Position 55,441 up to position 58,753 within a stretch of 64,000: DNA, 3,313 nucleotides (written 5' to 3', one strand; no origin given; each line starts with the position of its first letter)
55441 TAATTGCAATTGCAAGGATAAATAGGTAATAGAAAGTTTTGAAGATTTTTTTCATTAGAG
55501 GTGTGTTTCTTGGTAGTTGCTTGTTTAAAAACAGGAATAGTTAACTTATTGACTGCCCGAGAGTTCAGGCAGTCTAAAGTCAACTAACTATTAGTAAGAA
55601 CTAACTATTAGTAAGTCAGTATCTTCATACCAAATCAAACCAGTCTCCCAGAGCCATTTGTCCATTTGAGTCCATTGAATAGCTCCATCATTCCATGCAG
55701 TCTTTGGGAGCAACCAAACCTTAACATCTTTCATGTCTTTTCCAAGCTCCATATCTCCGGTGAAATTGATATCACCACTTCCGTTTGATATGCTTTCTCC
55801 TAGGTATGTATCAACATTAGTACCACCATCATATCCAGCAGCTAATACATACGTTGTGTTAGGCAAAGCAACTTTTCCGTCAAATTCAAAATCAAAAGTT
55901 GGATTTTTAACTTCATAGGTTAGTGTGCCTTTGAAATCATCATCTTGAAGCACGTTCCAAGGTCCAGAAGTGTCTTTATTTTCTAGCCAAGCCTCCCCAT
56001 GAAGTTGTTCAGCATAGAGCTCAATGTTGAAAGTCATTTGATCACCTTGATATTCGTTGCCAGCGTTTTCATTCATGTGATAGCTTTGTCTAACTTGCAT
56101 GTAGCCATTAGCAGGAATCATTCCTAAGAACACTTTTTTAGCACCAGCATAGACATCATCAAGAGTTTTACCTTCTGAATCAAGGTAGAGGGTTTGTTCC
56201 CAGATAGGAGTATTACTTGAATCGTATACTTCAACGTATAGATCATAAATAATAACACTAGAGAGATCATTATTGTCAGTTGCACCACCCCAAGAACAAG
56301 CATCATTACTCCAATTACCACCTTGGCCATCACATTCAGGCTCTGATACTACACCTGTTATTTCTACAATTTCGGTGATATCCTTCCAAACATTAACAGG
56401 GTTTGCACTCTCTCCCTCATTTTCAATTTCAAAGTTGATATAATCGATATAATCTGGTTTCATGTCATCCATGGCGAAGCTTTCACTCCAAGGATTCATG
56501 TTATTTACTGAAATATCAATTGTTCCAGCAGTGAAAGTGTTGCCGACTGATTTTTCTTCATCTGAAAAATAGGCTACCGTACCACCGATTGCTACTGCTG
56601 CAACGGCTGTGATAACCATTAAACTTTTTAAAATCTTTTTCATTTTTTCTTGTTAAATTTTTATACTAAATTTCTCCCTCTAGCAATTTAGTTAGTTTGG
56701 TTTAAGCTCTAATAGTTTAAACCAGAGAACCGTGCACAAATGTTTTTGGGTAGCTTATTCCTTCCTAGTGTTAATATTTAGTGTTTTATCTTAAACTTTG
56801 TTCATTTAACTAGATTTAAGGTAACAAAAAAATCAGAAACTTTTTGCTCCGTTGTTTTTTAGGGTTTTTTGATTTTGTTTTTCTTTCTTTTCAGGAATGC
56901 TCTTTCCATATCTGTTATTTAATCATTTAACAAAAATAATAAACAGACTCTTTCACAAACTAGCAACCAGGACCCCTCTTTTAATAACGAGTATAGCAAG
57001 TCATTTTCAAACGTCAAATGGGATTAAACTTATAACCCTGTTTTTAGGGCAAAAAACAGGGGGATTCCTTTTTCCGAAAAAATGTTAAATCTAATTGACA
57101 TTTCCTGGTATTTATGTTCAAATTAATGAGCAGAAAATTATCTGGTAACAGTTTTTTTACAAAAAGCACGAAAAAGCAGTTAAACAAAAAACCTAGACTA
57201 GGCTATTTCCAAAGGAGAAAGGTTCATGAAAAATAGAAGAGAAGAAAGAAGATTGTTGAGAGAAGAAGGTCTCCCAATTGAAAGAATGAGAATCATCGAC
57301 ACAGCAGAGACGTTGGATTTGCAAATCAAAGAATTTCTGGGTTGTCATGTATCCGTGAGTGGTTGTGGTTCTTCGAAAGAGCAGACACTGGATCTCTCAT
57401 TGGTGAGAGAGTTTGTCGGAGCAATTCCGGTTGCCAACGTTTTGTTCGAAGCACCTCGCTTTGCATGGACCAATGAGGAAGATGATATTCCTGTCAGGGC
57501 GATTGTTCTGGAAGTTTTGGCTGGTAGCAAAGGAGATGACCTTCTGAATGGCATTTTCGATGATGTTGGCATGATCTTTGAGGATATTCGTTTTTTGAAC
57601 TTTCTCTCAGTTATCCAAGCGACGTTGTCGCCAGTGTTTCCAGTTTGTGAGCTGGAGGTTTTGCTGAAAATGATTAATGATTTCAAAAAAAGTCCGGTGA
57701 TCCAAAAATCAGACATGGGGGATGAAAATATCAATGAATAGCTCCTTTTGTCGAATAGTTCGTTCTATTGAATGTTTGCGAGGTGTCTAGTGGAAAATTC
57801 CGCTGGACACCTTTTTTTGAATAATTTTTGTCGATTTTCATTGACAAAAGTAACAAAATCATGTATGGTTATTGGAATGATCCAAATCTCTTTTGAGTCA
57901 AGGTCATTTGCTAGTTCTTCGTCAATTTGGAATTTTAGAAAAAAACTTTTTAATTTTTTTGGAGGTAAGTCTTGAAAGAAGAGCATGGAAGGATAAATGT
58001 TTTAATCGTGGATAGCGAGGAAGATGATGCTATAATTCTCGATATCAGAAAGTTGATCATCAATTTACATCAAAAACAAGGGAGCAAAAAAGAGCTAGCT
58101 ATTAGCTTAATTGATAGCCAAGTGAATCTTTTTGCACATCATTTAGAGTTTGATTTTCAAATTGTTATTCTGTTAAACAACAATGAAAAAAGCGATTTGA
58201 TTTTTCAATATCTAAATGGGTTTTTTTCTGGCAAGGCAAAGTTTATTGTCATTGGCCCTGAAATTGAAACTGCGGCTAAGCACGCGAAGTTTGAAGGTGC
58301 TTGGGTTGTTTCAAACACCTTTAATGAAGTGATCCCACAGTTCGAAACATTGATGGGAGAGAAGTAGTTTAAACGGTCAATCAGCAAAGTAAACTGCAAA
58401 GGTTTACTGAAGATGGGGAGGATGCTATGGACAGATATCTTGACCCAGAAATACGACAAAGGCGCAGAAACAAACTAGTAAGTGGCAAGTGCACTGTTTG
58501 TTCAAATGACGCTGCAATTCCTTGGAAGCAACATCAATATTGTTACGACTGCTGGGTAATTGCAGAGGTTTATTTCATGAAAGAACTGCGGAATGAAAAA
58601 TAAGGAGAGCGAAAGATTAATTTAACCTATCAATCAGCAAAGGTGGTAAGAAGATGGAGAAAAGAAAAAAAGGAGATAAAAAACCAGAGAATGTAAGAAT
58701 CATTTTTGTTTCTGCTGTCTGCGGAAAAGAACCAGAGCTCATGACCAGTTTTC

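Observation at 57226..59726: GC-richer four-gene island of unknown function with receiver-like folds, bounded by a hairpin/promoter and a strong terminator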

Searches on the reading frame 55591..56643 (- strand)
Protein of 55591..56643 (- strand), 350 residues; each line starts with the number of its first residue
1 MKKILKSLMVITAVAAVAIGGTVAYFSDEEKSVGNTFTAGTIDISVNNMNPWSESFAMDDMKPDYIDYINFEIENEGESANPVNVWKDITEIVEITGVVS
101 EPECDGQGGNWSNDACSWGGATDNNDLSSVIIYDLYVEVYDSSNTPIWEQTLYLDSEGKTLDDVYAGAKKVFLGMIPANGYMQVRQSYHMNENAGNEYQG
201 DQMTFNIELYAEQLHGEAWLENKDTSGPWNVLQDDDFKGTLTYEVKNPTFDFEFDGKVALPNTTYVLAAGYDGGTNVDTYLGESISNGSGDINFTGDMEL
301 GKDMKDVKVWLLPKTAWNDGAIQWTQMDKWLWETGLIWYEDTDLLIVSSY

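Call 5: search_protein_families(library=pfam, proteins=[window:55591-56643:-], max_evalue=1)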
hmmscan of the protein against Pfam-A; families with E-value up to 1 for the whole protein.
window:55591-56643:- (350 aa): 1 family
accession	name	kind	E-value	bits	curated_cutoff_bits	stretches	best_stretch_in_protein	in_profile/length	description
PF12389.13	Peptidase_M73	-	9.1e-15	55.4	22.5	2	8-77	8-74/196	Camelysin metallo-endopeptidase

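Call 18: find_related_loci(query=window:55591-56643:-, collection=genome_contigs, flank=10000)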
Query window:55591-56643:- (350 aa) in genome_contigs; peptide patterns used: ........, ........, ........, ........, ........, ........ (x = any residue, [..] = any of these).
40 stretches matched a pattern; 3 encode a relative of the query (tblastn E <= 1e-3); 3 distinct loci.
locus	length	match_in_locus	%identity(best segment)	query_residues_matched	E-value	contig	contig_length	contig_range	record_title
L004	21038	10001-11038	45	1-344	7e-85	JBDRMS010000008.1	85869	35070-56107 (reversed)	MAG: bacterium isolate MEGAHIT-group-1.842 k141_2031008, whole genome shotgun sequence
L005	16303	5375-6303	34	1-324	9e-45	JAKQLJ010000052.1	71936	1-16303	MAG: bacterium isolate USDV_maxbin.175 k141_1215273, whole genome shotgun sequence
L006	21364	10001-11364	37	1-215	4e-25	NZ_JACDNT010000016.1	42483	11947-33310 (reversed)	MAG: Archaeoglobus sp. isolate GB_MAG2_100 c_000000000662, whole genome shotgun sequence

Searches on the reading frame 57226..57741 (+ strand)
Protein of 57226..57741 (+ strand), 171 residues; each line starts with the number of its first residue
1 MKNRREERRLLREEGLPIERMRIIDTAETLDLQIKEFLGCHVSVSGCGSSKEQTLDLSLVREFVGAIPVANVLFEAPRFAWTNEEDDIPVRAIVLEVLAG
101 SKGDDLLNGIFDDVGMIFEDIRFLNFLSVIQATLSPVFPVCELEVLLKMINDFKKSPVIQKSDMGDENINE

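Call 5: search_protein_families(library=pfam, proteins=[window:57226-57741:+], max_evalue=1)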
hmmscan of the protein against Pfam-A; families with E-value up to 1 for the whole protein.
window:57226-57741:+ (171 aa): 0 families

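Call 6: search_protein_families(library=ncbifam, proteins=[window:57226-57741:+], max_evalue=1)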
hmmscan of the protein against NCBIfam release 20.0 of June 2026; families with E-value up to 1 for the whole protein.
window:57226-57741:+ (171 aa): 1 family
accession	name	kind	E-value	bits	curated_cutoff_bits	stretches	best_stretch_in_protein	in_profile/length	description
NF009432.1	PRK12791.1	equivalog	0.088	12.9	153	1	7-76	26-97/126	flagellar biosynthesis repressor FlbT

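Call 7: search_protein_families(library=padloc, proteins=[window:57226-57741:+], max_evalue=1)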
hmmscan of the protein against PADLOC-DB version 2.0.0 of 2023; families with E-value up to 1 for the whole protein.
window:57226-57741:+ (171 aa): 0 families

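Call 8: search_protein_families(library=phrogs, proteins=[window:57226-57741:+], max_evalue=1)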
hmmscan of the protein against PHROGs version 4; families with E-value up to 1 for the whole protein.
window:57226-57741:+ (171 aa): 0 families
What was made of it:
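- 57226..57741 (+): p171: acidic (net charge -12), soluble 171-aa protein, monocistronic. It belongs to the variable segment between the TasA cluster and the conserved pair. No family hit (calls 5-8).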

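Call 15: find_homologous_proteins(query=window:57226-57741:+, max_evalue=0.01)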
Query window:57226-57741:+ (171 aa): 1 proteins with E <= 0.01 among 88 candidates.
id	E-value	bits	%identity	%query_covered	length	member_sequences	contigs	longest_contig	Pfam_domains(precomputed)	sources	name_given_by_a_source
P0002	8.7e-105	366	99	100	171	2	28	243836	-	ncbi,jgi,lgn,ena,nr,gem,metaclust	ncbi:hypothetical protein HN784_03720 [bacterium]|jgi:hypothetical protein|nr:hypothetical protein [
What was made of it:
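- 57226..57741 (+): It finds only itself among 5.8 billion proteins (call 15).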

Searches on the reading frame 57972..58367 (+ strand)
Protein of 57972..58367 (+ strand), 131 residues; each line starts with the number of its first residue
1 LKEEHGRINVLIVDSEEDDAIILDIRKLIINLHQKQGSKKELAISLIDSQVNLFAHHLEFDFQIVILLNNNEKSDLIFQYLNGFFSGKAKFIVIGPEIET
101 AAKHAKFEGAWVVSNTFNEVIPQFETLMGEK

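Call 5: search_protein_families(library=pfam, proteins=[window:57972-58367:+], max_evalue=1)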
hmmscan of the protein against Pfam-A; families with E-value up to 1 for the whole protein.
window:57972-58367:+ (131 aa): 0 families

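Call 6: search_protein_families(library=ncbifam, proteins=[window:57972-58367:+], max_evalue=1)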
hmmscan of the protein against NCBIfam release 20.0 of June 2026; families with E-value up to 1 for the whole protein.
window:57972-58367:+ (131 aa): 0 families

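Call 7: search_protein_families(library=padloc, proteins=[window:57972-58367:+], max_evalue=1)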
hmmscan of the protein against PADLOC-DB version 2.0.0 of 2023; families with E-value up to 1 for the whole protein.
window:57972-58367:+ (131 aa): 0 families

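Call 8: search_protein_families(library=phrogs, proteins=[window:57972-58367:+], max_evalue=1)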
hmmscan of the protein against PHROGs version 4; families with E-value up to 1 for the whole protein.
window:57972-58367:+ (131 aa): 2 families
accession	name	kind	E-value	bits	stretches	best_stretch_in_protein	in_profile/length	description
phrog_921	-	unknown function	0.082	13.7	1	52-106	21-75/127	-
phrog_15328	-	unknown function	0.29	12.3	0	9-25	15-31/56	-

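Call 16: find_homologous_proteins(query=window:57972-58367:+, max_evalue=0.01)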
Query window:57972-58367:+ (131 aa): 1 proteins with E <= 0.01 among 11 candidates.
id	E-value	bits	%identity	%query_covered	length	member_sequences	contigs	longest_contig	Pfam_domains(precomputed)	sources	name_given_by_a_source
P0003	3.7e-78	277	100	100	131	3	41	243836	-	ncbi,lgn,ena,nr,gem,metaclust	ncbi:hypothetical protein HN784_03715 [bacterium]|nr:hypothetical protein [bacterium] MBT4251103.1 h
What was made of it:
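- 57972..58367 (+): p131: single (beta-alpha)5 receiver-fold domain. Asp14 is invariant at the end of beta1. Asn69 is invariant where receivers carry the phospho-acceptor Asp. Gly95 stands in place of the beta4 Thr/Ser, and there is no beta5 Lys. It finds only itself in the 5.8-billion-protein search (call 16).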

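Call 38: search_solved_structures(query=A3, max_evalue=10, show_alignments=3)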
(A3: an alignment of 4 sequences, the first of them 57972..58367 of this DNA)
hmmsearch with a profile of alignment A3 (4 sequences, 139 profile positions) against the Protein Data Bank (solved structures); distinct sequences matched with E-value up to 10: 3.
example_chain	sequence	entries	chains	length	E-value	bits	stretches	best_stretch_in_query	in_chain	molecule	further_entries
6wrx_C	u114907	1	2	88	0.16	14.8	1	52-98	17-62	Computationally designed protein 2DS25.1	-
3w5i_A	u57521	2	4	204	0.73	12.6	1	51-82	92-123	Ferrous iron transport protein B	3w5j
2ew2_A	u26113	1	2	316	0.86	12.4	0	22-69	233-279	2-dehydropantoate 2-reductase, putative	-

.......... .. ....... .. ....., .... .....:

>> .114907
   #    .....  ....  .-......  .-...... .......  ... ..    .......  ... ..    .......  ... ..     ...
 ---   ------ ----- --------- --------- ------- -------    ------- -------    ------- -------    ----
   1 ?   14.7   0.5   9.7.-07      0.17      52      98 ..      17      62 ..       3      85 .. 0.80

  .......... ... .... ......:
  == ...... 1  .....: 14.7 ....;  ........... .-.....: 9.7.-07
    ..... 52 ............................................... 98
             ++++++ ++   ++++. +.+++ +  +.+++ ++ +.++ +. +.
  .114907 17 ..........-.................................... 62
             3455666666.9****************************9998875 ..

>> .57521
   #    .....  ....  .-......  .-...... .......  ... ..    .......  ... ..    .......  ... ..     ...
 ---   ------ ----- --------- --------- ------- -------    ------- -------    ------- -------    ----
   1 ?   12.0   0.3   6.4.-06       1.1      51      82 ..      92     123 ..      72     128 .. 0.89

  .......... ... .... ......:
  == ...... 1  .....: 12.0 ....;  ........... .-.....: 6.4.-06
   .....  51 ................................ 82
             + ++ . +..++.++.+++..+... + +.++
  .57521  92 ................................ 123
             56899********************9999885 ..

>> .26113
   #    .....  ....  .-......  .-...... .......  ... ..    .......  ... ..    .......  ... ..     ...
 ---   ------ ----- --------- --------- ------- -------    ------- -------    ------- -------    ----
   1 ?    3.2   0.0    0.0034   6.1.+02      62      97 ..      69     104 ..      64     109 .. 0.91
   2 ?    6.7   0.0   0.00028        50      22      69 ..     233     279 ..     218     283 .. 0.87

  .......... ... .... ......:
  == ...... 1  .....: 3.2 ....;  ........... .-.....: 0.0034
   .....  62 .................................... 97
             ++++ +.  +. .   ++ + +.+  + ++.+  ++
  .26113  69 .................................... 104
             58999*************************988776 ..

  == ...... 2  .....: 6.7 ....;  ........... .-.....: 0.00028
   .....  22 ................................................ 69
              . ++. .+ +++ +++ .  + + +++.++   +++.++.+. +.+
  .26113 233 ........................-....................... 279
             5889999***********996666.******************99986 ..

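Call 57: predict_structure(alignment_id=A4)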
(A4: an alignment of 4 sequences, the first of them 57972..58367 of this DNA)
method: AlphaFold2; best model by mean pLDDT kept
length: 131 residues; sequences in the alignment: 4
mean_pLDDT: 72.0   pTM: 0.69
mean pLDDT of the five models: 72.0, 69.8, 68.2, 66.4, 63.7
residues with pLDDT >= 90: 0; 70-90: 77; 50-70: 50; < 50: 4
segments of 3 or more residues with pLDDT < 50: 1-4
pLDDT, mean of each block of 10 residues (from residue 1): 61 75 82 74 74 61 80 68 72 74 57 80 81 54
secondary structure, 60 per line:
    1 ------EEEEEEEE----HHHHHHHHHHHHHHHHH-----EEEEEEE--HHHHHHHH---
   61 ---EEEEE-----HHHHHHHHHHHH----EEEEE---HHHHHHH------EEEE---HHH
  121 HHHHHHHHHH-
elements in order: E7-14 H19-35 E41-47 H50-57 E64-68 H74-85 E90-94 H98-104 E111-114 H118-130
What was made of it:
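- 57972..58367 (+): AF2 model: pLDDT 72, pTM 0.69 (call 57).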

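Call 59: fold_search(model_id=the predicted structure, library=pdb)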
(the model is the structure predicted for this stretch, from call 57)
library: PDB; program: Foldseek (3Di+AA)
matches with E <= 10: 1425; with E <= 0.001: 0
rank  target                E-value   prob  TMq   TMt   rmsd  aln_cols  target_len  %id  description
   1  3a0u                  5.5e-03  1.00  0.60  0.66   3.6       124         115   17  Crystal structure of response regulator protein TrrA (TM1360) from Thermotoga maritima in complex with Mg(2+)-BeF (wild  (released 2009-10-20)
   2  7te2                  6.6e-03  0.99  0.47  0.34   5.4       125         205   14  Crystal Structure of AerR from Rhodobacter capsulatus at 2.25 A. (released 2022-08-31)
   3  9of3_E                1.0e-02  1.00  0.57  0.63   4.0       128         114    9  Structure of the Acinetobacter baumannii Response Regulator PmrA Receiver Domain D10N mutation (released 2025-11-26)
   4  4n82_A                1.0e-02  0.99  0.57  0.52   5.0       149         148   12  X-ray crystal structure of Streptococcus sanguinis NrdIox (released 2014-01-08)
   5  3a0r_B                1.2e-02  1.00  0.60  0.65   3.8       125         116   16  Crystal structure of histidine kinase ThkA (TM1359) in complex with response regulator protein TrrA (TM1360) (released 2009-10-20)
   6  1zy2_A                1.7e-02  0.99  0.57  0.54   4.6       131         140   18  Crystal structure of the phosphorylated receiver domain of the transcription regulator NtrC1 from Aquifex aeolicus (released 2005-08-16)
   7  4ml3_B                1.8e-02  1.00  0.64  0.65   3.8       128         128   12  X-ray structure of ComE D58A REC domain from Streptococcus pneumoniae (released 2014-02-19)
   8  5xx1_E                1.8e-02  1.00  0.62  0.14   3.6       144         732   14  Crystal structure of Arginine decarboxylase (AdiA) from Salmonella typhimurium (released 2018-05-16)
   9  1d0i_E                1.9e-02  0.99  0.59  0.52   4.9       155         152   10  CRYSTAL STRUCTURE OF TYPE II DEHYDROQUINASE FROM STREPTOMYCES COELICOLOR COMPLEXED WITH PHOSPHATE IONS (released 2000-09-13)
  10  5xx1_I                2.0e-02  1.00  0.62  0.14   3.6       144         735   14  Crystal structure of Arginine decarboxylase (AdiA) from Salmonella typhimurium (released 2018-05-16)
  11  4n0p_B                2.0e-02  0.99  0.57  0.57   4.1       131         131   14  Crystal structure of a pilus assembly protein CpaE (CC_2943) from Caulobacter crescentus CB15 at 1.75 A resolution (PS (released 2013-11-27)
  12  7w9h_A                2.2e-02  1.00  0.59  0.63   3.8       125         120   10  Crystal structure of the receiver domain of the transcription regulator FleR from Pseudomonas aeruginosa (released 2022-12-14)
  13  6z4c_A                2.2e-02  0.99  0.57  0.58   4.8       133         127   13  The structure of the N-terminal domain of RssB from E. coli (released 2020-07-29)
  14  1di0_D                2.2e-02  0.69  0.38  0.36   9.6       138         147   12  CRYSTAL STRUCTURE OF LUMAZINE SYNTHASE FROM BRUCELLA ABORTUS (released 2000-04-24)
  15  6z4c_B                2.3e-02  0.99  0.57  0.59   5.1       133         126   13  The structure of the N-terminal domain of RssB from E. coli (released 2020-07-29)
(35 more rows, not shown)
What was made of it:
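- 57972..58367 (+): Best Foldseek PDB matches are REC domains with TM 0.6-0.7, but E >= 5e-3 (call 59).
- The Foldseek E-values for p131 are weak (>= 5e-3), and other flavodoxin-like folds (NrdI, type II dehydroquinase) score similarly (call 59).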

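Call 93: find_related_loci(query=A4, collection=viral_contigs, flank=5000)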
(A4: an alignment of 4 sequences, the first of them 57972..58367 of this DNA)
Query A4 (131 aa) in viral_contigs; peptide patterns used: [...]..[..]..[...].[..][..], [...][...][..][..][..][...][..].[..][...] (x = any residue, [..] = any of these).
135 stretches matched a pattern, but none encodes a relative of the query by tblastn (E <= 1e-3).

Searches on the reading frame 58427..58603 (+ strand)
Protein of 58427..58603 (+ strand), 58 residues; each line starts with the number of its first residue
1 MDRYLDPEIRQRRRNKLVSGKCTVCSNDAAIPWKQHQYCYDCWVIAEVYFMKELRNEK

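Call 5: search_protein_families(library=pfam, proteins=[window:58427-58603:+], max_evalue=1)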
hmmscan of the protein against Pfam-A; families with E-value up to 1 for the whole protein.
window:58427-58603:+ (58 aa): 0 families

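Call 6: search_protein_families(library=ncbifam, proteins=[window:58427-58603:+], max_evalue=1)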
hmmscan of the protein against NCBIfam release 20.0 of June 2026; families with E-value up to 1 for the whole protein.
window:58427-58603:+ (58 aa): 1 family
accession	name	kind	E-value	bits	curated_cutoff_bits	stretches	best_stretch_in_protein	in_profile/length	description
NF007407.0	PRK09940.1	equivalog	0.1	12.1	348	1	18-57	135-174/253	transcriptional regulator YdeO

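Call 7: search_protein_families(library=padloc, proteins=[window:58427-58603:+], max_evalue=1)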
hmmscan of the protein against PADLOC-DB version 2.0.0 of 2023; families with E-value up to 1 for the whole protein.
window:58427-58603:+ (58 aa): 0 families

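Call 8: search_protein_families(library=phrogs, proteins=[window:58427-58603:+], max_evalue=1)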
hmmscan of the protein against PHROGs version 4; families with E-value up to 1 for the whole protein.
window:58427-58603:+ (58 aa): 1 family
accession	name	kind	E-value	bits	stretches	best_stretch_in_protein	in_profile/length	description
phrog_17102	-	unknown function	0.018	16.2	1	13-53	41-81/114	-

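Call 48: list_cluster_members(proteins=[L007:8684-9109:+, L011:9549-10004:+, L013:9518-9946:+, P0006, P0007, L011:11174-11782:+, L013:11221-11829:+, window:58427-58603:+])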
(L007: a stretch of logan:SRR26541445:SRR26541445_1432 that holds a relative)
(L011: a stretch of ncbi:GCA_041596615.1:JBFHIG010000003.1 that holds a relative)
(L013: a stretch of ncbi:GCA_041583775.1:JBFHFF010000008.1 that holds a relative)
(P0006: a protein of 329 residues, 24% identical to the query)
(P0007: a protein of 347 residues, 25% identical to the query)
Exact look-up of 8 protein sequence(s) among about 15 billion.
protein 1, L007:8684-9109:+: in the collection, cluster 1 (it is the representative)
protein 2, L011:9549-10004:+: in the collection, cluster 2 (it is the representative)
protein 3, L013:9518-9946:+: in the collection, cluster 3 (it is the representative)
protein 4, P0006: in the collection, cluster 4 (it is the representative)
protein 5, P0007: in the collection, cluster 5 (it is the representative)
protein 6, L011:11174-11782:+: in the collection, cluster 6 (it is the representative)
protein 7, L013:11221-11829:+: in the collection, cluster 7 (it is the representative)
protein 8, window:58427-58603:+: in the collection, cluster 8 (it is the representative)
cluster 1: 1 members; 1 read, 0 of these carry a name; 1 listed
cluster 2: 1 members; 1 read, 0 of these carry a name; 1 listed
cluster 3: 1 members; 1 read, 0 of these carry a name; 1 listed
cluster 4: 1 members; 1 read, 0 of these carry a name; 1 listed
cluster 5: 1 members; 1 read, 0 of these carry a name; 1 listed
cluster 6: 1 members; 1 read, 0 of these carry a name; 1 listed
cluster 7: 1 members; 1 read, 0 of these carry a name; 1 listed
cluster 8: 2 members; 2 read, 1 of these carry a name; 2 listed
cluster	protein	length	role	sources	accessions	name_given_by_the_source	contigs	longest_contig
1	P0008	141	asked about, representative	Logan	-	-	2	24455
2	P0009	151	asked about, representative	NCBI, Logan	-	-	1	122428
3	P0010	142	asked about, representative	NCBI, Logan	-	-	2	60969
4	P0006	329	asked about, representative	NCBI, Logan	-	-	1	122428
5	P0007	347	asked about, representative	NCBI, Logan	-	-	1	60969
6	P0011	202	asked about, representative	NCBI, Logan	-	-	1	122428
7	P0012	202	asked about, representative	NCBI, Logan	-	-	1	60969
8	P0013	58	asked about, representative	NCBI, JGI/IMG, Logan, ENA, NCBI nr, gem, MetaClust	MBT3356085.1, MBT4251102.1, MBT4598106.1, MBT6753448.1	hypothetical protein HN784_03710 [bacterium] | hypothetical protein [bacterium] | \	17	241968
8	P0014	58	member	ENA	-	-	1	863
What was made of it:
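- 58427..58603 (+): p58: 58-aa basic ORF with two CxxC pairs (C22/C25, C39/C42), a putative zinc ribbon. It is a species-specific insert between p131 and p321. NCBI names it HN784_03710, and its cluster holds 2 near-identical members (call 48).
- Checked: NCBI annotates it as HN784_03710 (call 48).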

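Call 95: find_related_loci(query=window:58427-58603:+, collection=viral_contigs, flank=3000)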
Query window:58427-58603:+ (58 aa) in viral_contigs; peptide patterns used: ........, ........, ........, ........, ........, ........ (x = any residue, [..] = any of these).
13 stretches matched a pattern, but none encodes a relative of the query by tblastn (E <= 1e-3).
